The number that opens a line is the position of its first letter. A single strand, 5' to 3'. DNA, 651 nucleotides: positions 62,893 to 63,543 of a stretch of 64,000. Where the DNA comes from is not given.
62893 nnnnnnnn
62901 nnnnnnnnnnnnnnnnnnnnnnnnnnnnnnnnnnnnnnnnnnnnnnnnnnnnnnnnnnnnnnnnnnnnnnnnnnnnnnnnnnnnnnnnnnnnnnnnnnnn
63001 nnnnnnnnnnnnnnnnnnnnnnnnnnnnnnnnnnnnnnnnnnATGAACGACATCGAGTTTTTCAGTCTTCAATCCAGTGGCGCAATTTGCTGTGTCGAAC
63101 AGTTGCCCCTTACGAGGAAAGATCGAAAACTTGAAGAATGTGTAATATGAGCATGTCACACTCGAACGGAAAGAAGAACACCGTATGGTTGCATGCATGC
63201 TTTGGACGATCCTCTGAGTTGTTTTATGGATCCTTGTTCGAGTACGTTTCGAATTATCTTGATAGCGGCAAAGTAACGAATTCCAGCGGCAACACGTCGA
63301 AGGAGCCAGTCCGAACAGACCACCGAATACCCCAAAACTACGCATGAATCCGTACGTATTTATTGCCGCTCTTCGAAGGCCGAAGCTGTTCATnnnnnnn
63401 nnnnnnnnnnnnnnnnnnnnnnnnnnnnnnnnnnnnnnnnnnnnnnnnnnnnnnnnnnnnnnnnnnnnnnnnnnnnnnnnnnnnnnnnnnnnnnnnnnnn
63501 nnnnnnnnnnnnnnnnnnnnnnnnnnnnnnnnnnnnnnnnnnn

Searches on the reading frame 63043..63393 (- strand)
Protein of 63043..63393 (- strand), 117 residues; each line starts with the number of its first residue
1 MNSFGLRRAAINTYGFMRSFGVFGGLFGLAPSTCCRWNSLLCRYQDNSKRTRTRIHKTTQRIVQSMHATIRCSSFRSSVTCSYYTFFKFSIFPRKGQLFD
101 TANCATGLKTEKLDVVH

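Call 95: list_cluster_members(proteins=[P0121, P0122, P0001, window:63043-63393:-, window:40490-40780:+, P0127, P0134, P0132])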
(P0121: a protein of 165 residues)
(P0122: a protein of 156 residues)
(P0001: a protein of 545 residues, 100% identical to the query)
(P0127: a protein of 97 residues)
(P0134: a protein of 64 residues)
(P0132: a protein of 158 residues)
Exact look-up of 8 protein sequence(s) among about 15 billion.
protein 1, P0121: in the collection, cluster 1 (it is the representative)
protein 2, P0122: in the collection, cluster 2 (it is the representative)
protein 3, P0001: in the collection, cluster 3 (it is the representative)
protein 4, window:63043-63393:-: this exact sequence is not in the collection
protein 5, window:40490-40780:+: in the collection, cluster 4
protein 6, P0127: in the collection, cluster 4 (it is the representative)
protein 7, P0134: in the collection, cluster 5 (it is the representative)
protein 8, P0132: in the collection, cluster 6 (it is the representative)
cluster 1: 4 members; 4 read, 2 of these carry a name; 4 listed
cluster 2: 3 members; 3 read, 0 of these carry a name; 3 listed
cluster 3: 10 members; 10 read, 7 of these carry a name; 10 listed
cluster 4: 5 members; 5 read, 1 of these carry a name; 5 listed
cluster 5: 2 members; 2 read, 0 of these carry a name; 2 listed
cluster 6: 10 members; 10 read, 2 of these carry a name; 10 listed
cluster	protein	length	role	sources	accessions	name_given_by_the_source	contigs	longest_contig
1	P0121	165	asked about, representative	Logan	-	-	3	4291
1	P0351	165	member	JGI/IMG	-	hypothetical protein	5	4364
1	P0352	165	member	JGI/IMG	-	hypothetical protein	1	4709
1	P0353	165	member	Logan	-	-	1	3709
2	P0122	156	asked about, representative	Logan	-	-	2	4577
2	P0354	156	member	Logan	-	-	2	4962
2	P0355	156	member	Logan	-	-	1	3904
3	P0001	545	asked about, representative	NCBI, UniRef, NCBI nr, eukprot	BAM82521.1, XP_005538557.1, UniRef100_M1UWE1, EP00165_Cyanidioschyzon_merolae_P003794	probable multidrug resistance protein [Cyanidioschyzon merolae strain 10D] | Probable multidrug resistance protein n=1 Tax=Cyanidioschyzon merolae (strain NIES-3377 / ... | XP_005538557.1 probable multidrug resistance protein [Cyanidioschyzon merolae strain 10D]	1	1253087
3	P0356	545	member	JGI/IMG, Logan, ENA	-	Mrp family chromosome partitioning ATPase/DUF971 family protein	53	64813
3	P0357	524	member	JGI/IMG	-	Mrp family chromosome partitioning ATPase/DUF971 family protein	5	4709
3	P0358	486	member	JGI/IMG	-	Mrp family chromosome partitioning ATPase/DUF971 family protein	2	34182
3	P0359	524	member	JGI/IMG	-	Mrp family chromosome partitioning ATPase/DUF971 family protein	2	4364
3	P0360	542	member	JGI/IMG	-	Mrp family chromosome partitioning ATPase/DUF971 family protein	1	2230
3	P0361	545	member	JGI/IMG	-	Mrp family chromosome partitioning ATPase/DUF971 family protein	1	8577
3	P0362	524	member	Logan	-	-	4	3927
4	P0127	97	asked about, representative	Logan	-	-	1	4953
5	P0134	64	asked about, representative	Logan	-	-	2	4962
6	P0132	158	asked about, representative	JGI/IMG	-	-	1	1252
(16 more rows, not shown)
